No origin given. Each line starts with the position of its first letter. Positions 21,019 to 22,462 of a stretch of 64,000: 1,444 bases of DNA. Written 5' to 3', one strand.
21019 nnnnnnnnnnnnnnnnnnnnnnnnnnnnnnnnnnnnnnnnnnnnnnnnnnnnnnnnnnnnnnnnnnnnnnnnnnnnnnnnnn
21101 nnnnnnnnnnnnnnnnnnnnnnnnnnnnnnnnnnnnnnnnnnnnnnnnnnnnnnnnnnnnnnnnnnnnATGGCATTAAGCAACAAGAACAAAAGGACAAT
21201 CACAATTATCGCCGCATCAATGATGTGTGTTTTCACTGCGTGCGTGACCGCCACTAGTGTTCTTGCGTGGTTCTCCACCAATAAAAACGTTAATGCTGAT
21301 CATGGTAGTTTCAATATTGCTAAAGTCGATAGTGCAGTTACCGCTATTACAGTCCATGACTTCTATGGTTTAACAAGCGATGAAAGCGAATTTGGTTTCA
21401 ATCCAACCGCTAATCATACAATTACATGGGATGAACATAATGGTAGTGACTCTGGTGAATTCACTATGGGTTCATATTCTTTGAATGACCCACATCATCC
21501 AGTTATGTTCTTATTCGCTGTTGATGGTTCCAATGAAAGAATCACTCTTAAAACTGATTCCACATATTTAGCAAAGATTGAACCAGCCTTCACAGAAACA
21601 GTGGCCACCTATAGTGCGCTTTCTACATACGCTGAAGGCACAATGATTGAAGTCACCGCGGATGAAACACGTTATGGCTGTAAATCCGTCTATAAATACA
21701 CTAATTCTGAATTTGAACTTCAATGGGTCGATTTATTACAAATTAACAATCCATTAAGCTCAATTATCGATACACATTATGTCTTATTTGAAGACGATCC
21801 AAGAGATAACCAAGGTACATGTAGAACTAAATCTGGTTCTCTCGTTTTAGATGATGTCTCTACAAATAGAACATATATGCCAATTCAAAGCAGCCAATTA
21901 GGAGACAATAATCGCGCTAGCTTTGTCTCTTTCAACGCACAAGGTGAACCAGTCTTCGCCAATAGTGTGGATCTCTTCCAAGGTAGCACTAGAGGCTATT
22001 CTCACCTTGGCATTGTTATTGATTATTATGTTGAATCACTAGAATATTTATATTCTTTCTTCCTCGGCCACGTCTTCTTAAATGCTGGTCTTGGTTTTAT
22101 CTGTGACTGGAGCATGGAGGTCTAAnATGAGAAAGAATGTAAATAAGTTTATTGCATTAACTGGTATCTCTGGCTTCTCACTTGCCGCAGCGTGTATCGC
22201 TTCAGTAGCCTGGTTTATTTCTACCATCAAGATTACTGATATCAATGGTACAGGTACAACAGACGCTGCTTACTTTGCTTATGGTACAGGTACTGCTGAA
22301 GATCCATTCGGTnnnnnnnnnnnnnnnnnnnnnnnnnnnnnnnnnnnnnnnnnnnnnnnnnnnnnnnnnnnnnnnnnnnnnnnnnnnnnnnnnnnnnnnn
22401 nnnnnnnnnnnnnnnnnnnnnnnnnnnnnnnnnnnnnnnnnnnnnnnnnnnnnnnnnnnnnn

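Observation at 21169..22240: Two otherwise unrelated riboswitch-controlled proteins share an N-terminal tag: small-small-Cys, 4-8 residues, then AWF-x-ST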

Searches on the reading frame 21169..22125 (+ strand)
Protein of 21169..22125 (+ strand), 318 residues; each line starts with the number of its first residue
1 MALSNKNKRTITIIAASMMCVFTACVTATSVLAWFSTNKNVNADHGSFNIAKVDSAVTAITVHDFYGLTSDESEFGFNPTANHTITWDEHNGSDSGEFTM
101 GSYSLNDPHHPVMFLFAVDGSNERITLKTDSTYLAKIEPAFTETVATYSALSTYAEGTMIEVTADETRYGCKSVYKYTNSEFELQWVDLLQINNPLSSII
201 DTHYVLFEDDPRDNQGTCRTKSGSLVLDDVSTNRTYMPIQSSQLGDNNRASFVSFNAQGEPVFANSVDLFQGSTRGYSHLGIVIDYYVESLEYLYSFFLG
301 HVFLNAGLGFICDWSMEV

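Call 3: search_protein_families(library=ncbifam, proteins=[window:21169-22125:+], max_evalue=1)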
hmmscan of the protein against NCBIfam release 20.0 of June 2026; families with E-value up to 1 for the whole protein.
window:21169-22125:+ (318 aa): 1 family
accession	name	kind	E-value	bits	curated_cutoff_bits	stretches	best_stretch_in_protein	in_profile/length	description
NF003965.0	PRK05457.1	equivalog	0.02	14.3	245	1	5-60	182-237/285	protease HtpX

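Call 4: search_protein_families(library=pfam, proteins=[window:21169-22125:+], max_evalue=1)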
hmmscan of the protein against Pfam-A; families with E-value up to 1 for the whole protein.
window:21169-22125:+ (318 aa): 0 families

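Call 8: find_homologous_proteins(query=window:21169-22125:+, max_evalue=0.001)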
Query window:21169-22125:+ (318 aa): 22 proteins with E <= 0.001 among 689 candidates.
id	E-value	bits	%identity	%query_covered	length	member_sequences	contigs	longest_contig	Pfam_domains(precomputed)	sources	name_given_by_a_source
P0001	1.0e-200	684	99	95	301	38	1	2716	-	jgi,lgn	-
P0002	2.7e-175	600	82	100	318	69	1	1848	-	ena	-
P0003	1.9e-158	545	80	95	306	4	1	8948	-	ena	-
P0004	1.5e-155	535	78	95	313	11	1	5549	-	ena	-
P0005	2.2e-147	508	74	100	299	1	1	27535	-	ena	-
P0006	1.2e-139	483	79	94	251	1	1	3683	-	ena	-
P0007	1.7e-135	469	66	99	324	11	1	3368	-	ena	-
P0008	4.7e-129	448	66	97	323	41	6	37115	-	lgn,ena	-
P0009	8.6e-128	444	62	100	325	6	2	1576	-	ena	-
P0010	4.6e-126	438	63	100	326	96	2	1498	-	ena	-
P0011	7.4e-109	382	53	98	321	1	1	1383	-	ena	-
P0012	3.1e-108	380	54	97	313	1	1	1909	-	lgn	-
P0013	1.2e-107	378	53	100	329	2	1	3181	-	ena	-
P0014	3.9e-104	366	54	98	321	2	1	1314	-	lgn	-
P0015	1.0e-103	365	55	94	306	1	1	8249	-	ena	-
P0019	6.7e-68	248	43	94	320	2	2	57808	-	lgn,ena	-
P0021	1.3e-51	194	36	98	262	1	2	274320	-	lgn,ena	-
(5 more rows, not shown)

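Call 11: find_encoding_contigs(protein=P0021, flank=10000, max_places=2)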
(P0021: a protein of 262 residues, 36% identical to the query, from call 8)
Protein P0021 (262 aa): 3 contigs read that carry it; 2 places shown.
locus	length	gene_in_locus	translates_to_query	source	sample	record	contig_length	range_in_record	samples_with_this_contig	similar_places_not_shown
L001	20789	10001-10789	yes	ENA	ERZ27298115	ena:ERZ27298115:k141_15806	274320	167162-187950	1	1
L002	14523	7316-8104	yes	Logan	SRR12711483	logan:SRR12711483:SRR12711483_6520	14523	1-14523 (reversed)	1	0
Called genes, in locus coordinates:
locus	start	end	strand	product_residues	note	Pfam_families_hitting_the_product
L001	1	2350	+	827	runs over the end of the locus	-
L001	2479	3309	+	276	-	PF00303:Thymidylat_synt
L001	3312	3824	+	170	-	PF00186:DHFR_1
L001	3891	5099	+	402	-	PF00990:GGDEF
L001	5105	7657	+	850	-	PF08447:PAS_3 (faint), PF00990:GGDEF, PF00563:EAL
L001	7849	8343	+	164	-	PF00440:TetR_N, PF14278:TetR_C_8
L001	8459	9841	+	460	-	PF00990:GGDEF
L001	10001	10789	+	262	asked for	-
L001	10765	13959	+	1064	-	-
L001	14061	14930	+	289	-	PF00990:GGDEF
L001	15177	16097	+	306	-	-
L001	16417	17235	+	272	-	-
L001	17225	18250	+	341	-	-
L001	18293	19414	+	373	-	-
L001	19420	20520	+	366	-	-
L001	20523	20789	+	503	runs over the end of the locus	-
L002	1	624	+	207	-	?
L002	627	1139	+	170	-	PF00186:DHFR_1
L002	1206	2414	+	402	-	PF00990:GGDEF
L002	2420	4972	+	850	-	PF08447:PAS_3 (faint), PF00990:GGDEF, PF00563:EAL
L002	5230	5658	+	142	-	PF14278:TetR_C_8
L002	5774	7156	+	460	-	PF00990:GGDEF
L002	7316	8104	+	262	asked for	-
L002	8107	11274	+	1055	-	-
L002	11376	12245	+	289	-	PF00990:GGDEF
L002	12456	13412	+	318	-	-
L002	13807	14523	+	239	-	?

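Call 12: find_encoding_contigs(protein=P0019, flank=10000, max_places=2)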
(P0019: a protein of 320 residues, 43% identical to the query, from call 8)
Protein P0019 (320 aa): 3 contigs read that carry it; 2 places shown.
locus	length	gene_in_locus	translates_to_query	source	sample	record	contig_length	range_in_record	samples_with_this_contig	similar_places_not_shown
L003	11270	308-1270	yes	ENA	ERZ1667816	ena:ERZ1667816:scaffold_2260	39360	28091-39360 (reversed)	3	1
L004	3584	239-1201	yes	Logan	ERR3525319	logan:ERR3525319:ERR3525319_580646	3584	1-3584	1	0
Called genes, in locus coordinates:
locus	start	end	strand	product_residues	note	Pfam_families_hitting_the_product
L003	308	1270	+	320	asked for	-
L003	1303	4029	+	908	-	-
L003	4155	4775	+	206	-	-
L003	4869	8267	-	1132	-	-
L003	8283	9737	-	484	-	-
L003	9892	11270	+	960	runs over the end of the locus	PF00128:Alpha-amylase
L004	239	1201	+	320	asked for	-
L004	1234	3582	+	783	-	?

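Call 14: find_related_loci(query=A1, collection=genome_contigs, flank=10000)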
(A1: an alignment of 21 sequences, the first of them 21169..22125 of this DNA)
Query A1 (318 aa) in genome_contigs; peptide patterns used: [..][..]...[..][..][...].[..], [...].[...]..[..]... (x = any residue, [..] = any of these).
29 stretches matched a pattern; 5 encode a relative of the query (tblastn E <= 1e-3); 5 distinct loci.
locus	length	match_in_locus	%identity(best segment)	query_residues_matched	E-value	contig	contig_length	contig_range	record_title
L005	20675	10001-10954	92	1-318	0e+0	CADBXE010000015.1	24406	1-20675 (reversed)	MAG: uncultured Erysipelotrichaceae bacterium isolate RUG14382 genome assembly, contig: RUG14382_asm_15, whole genome sh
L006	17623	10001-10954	83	1-318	0e+0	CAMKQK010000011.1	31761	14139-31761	MAG: uncultured Bacillales bacterium isolate SRR12081302_bin.41_metaWRAP_v1.3_MAG genome assembly, contig: ERZ12289775.2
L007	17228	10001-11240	64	1-318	8e-140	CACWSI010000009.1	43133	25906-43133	MAG: uncultured Erysipelotrichaceae bacterium isolate RUG10878 genome assembly, contig: RUG10878_asm_9, whole genome sho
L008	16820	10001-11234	65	2-318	2e-136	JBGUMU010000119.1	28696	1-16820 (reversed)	MAG: Bacilli bacterium isolate ruminal_MAG_226 ruminal_MAG_226_contig_0119, whole genome shotgun sequence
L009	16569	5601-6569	47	1-318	5e-86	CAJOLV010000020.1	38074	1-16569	uncultured Bacilli bacterium isolate Reindeer_2_mag_128 genome assembly, contig: scaffold_3052, whole genome shotgun seq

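Call 16: search_protein_families(library=ncbifam, proteins=[L002:12456-13412:+, L001:16417-17235:+, L001:17225-18250:+, L001:18293-19414:+, L001:19420-20520:+, L001:10792-13959:+, L003:1324-4029:+], max_evalue=10)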
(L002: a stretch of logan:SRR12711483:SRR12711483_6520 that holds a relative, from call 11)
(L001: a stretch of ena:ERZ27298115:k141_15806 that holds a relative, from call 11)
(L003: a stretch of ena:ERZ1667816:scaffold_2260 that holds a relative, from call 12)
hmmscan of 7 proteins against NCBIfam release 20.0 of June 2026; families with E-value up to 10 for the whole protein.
L002:12456-13412:+ (318 aa): 1 family
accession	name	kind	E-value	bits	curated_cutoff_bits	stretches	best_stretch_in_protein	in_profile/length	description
NF047378.1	photo_II_Psb35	equivalog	0.63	9.7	40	1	7-33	3-28/46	photosystem II assembly protein Psb35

L001:16417-17235:+ (272 aa): 0 families

L001:17225-18250:+ (341 aa): 1 family
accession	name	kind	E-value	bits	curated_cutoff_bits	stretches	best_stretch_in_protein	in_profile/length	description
NF038392.1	div_DrpB_YedR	equivalog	0.062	13.6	50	1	8-32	57-81/86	cell division protein DrpB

L001:18293-19414:+ (373 aa): 0 families

L001:19420-20520:+ (366 aa): 0 families

L001:10792-13959:+ (1055 aa): 0 families

L003:1324-4029:+ (901 aa): 0 families

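Call 17: search_protein_families(library=pfam, proteins=[L002:12456-13412:+, L001:16417-17235:+, L001:17225-18250:+, L001:18293-19414:+, L001:19420-20520:+, L001:10792-13959:+, L003:1324-4029:+], max_evalue=10)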
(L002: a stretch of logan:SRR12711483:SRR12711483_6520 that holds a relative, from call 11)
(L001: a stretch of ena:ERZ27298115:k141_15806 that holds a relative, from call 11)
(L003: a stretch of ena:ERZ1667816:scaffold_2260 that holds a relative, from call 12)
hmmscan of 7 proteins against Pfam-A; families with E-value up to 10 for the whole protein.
L002:12456-13412:+ (318 aa): 1 family
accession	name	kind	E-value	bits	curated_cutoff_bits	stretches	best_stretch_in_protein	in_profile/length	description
PF03160.20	Calx-beta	-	0.11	13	27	1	37-111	10-84/119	Calx-beta domain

L001:16417-17235:+ (272 aa): 1 family
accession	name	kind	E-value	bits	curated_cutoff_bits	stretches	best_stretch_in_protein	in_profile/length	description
PF17414.8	MatP_C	-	0.21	12.4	24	1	145-179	20-54/60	MatP C-terminal ribbon-helix-helix domain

L001:17225-18250:+ (341 aa): 0 families

L001:18293-19414:+ (373 aa): 0 families

L001:19420-20520:+ (366 aa): 1 family
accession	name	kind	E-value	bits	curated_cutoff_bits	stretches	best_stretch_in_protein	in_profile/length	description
PF12729.13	4HB_MCP_1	-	0.25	11.3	27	0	3-31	5-30/181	Four helix bundle sensory module for signal transduction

L001:10792-13959:+ (1055 aa): 0 families

L003:1324-4029:+ (901 aa): 0 families

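Call 31: predict_structure(alignment_id=A1)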
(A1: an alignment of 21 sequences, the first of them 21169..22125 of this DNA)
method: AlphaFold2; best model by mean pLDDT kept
length: 318 residues; sequences in the alignment: 21
mean_pLDDT: 77.5   pTM: 0.70
mean pLDDT of the five models: 77.5, 75.1, 75.0, 73.1, 71.7
residues with pLDDT >= 90: 96; 70-90: 127; 50-70: 66; < 50: 29
segments of 3 or more residues with pLDDT < 50: 1-3, 33-44, 102-106, 303-307
pLDDT, mean of each block of 10 residues (from residue 1): 56 72 63 44 52 74 88 92 69 55 52 87 85 77 95 95 85 90 82 66 93 87 88 94 91 87 88 93 86 71 51 72
secondary structure, 60 per line:
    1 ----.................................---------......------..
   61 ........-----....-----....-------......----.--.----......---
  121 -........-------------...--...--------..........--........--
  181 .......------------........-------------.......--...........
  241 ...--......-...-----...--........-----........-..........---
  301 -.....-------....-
elements in order: H5-37 E47-52 E59-68 E74-77 E83-86 E94-99 E112-117 E122-129 E143-145 E159-165 E171-178 E181-187 E200-207 E221-227 E230-240 E249-251 E253-255 E261-263 E266-273 E279-286 H288-297 H302-306 E314-317

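Call 36: fold_search(model_id=the predicted structure, library=pdb)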
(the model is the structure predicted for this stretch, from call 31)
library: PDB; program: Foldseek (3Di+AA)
matches with E <= 10: 531; with E <= 0.001: 0
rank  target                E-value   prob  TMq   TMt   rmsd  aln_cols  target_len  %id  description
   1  5y31_B                4.4e-02  0.08  0.10  0.07  23.4       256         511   14  Crystal structure of human LGI1-ADAM22 complex (released 2018-05-02)
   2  6z1p_Av               5.6e-02  0.21  0.14  0.18  16.2       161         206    6  Structure of the mitochondrial ribosome from Tetrahymena thermophila (released 2020-06-24)
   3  5y2z_H                9.9e-02  0.06  0.10  0.10  23.4       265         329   15  Crystal structure of human LGI1 EPTP-ADAM22 complex (released 2018-05-02)
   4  3j2x_B                1.1e-01  0.06  0.13  0.17  21.7       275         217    8  Electron Cryo-microscopy of Chikungunya VLP in complex with neutralizing antibody Fab m242 (released 2013-04-24)
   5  5y2z_B                1.1e-01  0.06  0.10  0.10  23.2       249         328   14  Crystal structure of human LGI1 EPTP-ADAM22 complex (released 2018-05-02)
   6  2ral_B                1.2e-01  0.02  0.08  0.08  25.4       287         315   11  Crystal Structure Analysis of double cysteine mutant of S.epidermidis adhesin SdrG: Evidence for the Dock,Lock and Lat (released 2007-11-06)
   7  4mhj_T                1.4e-01  0.06  0.12  0.16  22.0       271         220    7  Crystal structure of Fab H5M9 in complex with influenza virus hemagglutinin from A/goose/Guangdong/1/96 (H5N1) (released 2013-10-02)
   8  4oqt_H                2.3e-01  0.06  0.14  0.18  22.6       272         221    8  LINGO-1/Li81 Fab complex (released 2014-05-14)
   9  5ftz                  2.9e-01  0.60  0.18  0.30   4.6        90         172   17  AA10 lytic polysaccharide monooxygenase (LPMO) from Streptomyces lividans (released 2016-04-27)
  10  6voa_C                2.9e-01  0.05  0.10  0.05  26.5       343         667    8  Cryo-EM structure of the BBSome-ARL6 complex (released 2020-06-24)
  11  7ut3_H                2.9e-01  0.04  0.12  0.16  23.2       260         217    9  Crystal structure of complex of Fab, G10C with GalNAc-pNP (released 2022-09-21)
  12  1jv2_A                3.3e-01  0.02  0.10  0.04  29.5       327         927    9  CRYSTAL STRUCTURE OF THE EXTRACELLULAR SEGMENT OF INTEGRIN ALPHAVBETA3 (released 2001-10-17)
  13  8t2v_A                3.7e-01  0.02  0.12  0.05  28.7       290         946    8  Cryo-EM Structures of Full-length Integrin alphaIIbbeta3 in Native Lipids (released 2023-07-26)
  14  8hq2_D                3.9e-01  0.01  0.08  0.05  24.0       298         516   13  Crystal structure of human ADAM22 in complex with human LGI1 mutant (released 2023-12-13)
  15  6vnw_C                4.4e-01  0.02  0.08  0.05  20.0       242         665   10  Cryo-EM structure of apo-BBSome (released 2020-07-01)
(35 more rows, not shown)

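Call 60: search_solved_structures(query=A1, max_evalue=10)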
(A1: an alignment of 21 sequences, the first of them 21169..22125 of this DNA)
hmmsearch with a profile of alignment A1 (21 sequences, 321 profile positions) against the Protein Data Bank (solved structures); distinct sequences matched with E-value up to 10: 0.

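Call 61: search_protein_families(library=phrogs, proteins=[window:21169-22125:+], max_evalue=0.1)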
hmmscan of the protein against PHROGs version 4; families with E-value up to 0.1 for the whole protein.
window:21169-22125:+ (318 aa): 0 families

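Call 73: search_protein_representatives(alignment_id=A1)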
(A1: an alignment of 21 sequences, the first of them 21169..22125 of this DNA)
Query: 21 sequences, 321 profile positions. Proteins with E-value up to 0.001 (for the whole library): 395; up to 1e-10: 253; up to 1e-30: 62. The best 150 are listed.
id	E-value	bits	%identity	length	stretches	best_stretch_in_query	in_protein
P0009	6.2e-155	531.7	-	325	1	2-321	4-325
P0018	3.3e-122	424.2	-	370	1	1-321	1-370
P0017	3.5e-120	417.5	-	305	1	17-321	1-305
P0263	2.6e-110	385.1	-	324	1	5-321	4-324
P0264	6.2e-107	374.0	-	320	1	6-321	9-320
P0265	7.9e-92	324.4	-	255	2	186-321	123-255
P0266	8.8e-91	320.9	-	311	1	17-319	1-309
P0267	1.5e-88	313.6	-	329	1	2-321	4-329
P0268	7.5e-88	311.3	-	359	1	4-321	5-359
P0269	8.4e-84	298.0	-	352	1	1-321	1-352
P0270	3.4e-81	289.4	-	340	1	16-321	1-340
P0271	7.9e-81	288.2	-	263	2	8-137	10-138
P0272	3.2e-79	282.9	-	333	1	2-321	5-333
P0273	1.3e-78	280.9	-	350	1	1-318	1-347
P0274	3.9e-78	279.4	-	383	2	1-181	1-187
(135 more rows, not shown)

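Call 75: find_encoding_contigs(protein=window:21169-22125:+, flank=10000, max_places=4)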
Protein window:21169-22125:+ (318 aa): no gene with exactly this product is on record in the collection.

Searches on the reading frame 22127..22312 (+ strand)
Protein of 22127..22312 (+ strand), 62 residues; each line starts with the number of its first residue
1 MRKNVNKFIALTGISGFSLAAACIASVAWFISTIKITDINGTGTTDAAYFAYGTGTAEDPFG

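Call 44: search_protein_families(library=ncbifam, proteins=[window:22127-22312:+], max_evalue=10)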
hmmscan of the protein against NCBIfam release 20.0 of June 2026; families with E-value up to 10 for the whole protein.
seq(62 aa): 1 family
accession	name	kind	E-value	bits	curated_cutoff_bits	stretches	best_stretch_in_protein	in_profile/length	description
NF047378.1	photo_II_Psb35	equivalog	0.16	11.5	40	1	12-32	7-26/46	photosystem II assembly protein Psb35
